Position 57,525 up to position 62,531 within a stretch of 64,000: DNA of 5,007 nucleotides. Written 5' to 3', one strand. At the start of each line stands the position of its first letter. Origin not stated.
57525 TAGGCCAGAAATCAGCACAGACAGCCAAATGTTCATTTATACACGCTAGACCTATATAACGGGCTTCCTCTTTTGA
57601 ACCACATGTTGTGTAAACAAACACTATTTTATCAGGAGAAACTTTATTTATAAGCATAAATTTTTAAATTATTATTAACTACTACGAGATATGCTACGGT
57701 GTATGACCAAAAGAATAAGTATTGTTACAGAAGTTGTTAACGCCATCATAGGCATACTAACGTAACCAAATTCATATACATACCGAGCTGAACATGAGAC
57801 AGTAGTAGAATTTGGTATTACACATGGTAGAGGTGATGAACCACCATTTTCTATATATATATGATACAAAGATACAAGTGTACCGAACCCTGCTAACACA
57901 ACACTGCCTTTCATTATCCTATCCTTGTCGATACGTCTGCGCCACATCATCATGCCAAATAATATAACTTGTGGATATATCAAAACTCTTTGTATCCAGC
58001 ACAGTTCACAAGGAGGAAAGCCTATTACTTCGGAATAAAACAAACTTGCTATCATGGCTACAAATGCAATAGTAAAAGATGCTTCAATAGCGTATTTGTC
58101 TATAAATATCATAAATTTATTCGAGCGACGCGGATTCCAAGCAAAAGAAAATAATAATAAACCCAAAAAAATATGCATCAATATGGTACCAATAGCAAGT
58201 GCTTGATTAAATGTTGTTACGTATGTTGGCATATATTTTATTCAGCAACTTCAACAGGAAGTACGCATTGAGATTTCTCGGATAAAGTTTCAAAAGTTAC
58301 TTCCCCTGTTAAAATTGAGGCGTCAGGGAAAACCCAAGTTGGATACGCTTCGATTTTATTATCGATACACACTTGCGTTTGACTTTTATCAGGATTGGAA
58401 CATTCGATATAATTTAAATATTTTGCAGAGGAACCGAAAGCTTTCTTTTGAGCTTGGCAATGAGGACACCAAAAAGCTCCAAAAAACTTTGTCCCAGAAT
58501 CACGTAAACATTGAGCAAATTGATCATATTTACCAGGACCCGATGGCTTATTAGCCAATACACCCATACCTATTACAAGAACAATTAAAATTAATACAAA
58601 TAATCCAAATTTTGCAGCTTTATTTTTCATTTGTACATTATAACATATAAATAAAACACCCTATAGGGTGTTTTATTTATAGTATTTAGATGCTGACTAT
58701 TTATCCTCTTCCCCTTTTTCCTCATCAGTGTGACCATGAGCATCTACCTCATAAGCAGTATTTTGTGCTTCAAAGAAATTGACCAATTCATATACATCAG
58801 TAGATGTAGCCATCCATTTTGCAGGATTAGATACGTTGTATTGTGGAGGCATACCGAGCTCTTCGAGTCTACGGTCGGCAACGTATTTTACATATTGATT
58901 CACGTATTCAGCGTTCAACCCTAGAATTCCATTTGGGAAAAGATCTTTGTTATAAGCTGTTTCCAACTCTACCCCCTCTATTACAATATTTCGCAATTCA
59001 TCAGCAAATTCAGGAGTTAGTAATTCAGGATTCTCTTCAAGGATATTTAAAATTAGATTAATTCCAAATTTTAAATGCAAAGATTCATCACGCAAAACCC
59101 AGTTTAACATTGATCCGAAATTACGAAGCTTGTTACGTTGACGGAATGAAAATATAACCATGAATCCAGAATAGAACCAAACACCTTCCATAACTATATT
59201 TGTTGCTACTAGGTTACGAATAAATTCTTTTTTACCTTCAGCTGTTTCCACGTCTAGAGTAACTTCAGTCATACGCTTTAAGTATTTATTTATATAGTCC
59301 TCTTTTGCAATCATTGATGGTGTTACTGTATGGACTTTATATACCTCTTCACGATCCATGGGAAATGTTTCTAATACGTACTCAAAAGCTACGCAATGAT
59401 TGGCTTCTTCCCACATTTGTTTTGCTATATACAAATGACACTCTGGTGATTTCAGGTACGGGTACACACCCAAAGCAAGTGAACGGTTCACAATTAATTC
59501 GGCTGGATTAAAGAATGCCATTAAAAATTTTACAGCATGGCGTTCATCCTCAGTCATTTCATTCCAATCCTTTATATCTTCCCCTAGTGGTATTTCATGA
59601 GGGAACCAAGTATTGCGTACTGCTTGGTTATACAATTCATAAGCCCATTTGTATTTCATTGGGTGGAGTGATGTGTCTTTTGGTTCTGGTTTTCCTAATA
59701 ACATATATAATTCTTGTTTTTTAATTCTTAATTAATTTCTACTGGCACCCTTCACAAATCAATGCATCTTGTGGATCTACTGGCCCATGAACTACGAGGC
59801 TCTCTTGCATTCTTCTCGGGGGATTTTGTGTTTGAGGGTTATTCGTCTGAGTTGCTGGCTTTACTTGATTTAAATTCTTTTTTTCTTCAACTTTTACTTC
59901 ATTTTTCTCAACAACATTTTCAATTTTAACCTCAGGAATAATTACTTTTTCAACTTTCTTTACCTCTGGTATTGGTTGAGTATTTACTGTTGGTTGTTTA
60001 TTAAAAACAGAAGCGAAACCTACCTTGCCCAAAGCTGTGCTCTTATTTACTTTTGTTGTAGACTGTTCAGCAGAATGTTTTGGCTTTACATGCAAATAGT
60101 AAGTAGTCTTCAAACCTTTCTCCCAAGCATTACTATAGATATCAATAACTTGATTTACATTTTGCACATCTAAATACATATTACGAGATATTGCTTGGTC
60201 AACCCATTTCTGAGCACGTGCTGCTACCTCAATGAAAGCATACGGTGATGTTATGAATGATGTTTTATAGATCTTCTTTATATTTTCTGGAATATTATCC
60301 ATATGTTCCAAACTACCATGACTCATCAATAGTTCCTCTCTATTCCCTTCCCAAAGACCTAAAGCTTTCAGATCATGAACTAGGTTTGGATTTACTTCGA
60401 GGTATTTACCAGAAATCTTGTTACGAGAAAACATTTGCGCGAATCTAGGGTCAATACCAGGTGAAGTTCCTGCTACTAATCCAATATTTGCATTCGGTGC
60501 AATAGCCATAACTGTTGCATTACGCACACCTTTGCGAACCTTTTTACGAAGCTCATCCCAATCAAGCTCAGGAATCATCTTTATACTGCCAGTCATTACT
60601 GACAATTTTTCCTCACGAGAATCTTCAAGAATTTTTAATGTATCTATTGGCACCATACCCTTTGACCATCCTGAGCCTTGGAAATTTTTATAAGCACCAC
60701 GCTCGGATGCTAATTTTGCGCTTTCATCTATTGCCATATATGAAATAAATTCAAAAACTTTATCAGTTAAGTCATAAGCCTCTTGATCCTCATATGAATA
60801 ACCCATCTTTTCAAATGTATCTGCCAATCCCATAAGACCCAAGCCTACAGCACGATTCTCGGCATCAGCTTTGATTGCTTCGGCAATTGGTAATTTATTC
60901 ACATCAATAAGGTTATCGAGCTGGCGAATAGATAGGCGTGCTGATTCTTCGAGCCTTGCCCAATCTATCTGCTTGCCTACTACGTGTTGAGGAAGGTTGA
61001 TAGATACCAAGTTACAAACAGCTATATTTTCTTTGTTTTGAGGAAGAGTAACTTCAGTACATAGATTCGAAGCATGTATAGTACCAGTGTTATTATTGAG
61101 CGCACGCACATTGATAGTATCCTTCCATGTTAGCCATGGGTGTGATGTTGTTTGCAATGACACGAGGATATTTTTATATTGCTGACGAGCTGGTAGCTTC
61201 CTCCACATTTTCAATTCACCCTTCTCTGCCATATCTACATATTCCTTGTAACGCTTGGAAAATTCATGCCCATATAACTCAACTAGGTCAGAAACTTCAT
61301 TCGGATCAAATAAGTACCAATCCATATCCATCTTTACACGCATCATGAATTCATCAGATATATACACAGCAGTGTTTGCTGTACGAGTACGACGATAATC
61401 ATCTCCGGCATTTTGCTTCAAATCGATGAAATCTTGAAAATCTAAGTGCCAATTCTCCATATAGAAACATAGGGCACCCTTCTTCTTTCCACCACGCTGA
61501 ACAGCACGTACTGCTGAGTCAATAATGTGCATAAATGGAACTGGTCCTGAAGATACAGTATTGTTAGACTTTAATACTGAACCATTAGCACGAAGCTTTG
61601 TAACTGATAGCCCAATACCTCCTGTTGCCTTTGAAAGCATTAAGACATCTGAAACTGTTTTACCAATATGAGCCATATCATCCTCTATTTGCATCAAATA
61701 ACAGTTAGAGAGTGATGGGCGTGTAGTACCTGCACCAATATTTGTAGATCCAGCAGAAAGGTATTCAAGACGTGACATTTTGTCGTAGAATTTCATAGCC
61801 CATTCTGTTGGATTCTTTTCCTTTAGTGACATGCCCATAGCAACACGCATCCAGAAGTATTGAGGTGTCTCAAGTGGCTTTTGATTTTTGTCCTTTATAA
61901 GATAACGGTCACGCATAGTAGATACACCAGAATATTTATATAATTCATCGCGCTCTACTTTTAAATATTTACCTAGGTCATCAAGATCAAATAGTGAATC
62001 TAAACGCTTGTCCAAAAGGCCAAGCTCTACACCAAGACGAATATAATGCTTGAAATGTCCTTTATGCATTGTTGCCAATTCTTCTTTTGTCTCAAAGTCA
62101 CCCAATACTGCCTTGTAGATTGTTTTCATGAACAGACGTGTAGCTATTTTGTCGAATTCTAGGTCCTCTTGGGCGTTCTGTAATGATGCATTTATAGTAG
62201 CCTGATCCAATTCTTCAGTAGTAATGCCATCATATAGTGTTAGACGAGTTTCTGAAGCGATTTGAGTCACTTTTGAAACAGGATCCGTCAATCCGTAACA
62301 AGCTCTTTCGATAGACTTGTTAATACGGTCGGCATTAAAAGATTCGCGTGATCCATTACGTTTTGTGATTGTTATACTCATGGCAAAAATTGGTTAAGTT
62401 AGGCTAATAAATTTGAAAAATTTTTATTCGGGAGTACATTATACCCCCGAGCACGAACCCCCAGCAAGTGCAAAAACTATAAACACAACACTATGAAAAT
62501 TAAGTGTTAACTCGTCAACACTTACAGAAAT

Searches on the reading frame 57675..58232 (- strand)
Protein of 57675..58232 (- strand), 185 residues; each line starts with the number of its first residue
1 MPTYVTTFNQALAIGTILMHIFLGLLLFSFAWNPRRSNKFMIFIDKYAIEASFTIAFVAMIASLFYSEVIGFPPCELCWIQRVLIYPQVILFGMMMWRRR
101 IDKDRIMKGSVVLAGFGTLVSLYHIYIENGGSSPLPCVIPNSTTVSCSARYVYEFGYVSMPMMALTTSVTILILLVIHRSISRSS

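Call 43: search_protein_families(library=pfam, proteins=[window:57675-58232:-], max_evalue=0.001)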
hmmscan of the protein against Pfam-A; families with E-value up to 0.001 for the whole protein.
window:57675-58232:- (185 aa): 1 family
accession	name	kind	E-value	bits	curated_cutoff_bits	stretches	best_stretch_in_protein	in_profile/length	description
PF02600.21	DsbB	-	1.5e-13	51.8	22.1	1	52-177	8-147/148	Disulfide bond formation protein DsbB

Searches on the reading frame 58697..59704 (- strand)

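Call 43: search_protein_families(library=pfam, proteins=[window:58697-59704:-], max_evalue=0.001)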
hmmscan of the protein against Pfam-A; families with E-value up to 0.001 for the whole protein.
window:58697-59704:- (335 aa): 1 family
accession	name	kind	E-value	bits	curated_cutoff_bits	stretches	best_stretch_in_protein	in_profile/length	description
PF00268.27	Ribonuc_red_sm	-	3.5e-79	266.5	33.6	1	13-294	4-281/281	Ribonucleotide reductase, small chain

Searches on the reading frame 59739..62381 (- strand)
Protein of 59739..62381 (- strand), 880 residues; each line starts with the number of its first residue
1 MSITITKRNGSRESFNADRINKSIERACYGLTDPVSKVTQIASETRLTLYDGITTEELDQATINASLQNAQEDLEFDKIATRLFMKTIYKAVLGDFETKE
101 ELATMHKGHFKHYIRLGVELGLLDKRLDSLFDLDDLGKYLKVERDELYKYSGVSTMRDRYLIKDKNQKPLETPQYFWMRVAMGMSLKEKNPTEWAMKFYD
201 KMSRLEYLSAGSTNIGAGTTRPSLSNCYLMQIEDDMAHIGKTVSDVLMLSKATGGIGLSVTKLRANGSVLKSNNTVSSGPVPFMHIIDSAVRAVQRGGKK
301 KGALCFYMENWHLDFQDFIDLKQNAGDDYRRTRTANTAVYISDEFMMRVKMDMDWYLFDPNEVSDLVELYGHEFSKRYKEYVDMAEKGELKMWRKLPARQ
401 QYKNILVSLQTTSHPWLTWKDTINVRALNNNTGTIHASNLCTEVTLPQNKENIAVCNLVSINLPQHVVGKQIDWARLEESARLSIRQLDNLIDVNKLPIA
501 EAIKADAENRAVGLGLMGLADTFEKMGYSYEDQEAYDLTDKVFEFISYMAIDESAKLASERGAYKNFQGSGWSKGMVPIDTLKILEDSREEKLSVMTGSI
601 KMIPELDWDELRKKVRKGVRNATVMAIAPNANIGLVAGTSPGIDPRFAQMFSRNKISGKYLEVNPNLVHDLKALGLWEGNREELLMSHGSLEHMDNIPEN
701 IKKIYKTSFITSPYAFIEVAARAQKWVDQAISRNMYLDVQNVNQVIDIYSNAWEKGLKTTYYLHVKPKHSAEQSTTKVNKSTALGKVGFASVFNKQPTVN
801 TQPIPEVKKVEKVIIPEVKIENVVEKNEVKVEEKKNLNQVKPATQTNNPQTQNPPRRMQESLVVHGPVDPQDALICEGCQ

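Call 43: search_protein_families(library=pfam, proteins=[window:59739-62381:-], max_evalue=0.001)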
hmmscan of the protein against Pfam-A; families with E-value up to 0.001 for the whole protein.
window:59739-62381:- (880 aa): 3 families
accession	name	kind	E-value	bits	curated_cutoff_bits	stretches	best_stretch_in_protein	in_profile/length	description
PF02867.20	Ribonuc_red_lgC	-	1.9e-164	548.6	23.9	1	225-763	1-523/523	Ribonucleotide reductase, barrel domain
PF00317.26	Ribonuc_red_lgN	-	8.5e-21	74.3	28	1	148-221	3-76/77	Ribonucleotide reductase, all-alpha domain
PF03477.21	ATP-cone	-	1.4e-11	45.2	25.8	1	4-88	2-85/88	ATP cone domain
